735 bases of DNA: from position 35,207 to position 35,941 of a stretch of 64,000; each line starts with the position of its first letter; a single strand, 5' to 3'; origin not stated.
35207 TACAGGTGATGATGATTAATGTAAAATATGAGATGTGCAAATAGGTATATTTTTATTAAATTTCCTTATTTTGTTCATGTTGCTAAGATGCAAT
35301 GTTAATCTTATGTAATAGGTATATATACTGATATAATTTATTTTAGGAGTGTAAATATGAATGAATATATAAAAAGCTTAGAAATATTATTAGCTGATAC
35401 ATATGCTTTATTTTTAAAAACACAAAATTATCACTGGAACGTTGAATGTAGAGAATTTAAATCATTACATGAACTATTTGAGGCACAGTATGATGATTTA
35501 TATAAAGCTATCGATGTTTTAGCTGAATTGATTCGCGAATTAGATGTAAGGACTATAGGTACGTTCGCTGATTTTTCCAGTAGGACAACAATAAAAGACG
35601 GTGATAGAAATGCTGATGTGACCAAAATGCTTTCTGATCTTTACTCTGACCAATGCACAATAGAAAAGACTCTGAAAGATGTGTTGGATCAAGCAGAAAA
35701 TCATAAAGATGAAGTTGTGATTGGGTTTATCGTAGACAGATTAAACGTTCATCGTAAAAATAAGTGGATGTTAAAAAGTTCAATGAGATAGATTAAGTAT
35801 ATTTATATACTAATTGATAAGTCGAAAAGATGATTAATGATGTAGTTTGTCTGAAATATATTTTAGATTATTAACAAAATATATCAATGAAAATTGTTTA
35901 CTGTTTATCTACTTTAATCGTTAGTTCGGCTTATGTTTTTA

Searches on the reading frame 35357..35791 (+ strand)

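Call 27: search_protein_families(library=pfam, proteins=[window:35357-35791:+], max_evalue=0.0001)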
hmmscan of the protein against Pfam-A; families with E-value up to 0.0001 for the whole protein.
window:35357-35791:+ (144 aa): 1 family
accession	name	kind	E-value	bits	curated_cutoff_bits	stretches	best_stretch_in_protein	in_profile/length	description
PF00210.30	Ferritin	-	2.6e-22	79.7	24.5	1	6-141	2-134/142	Ferritin-like domain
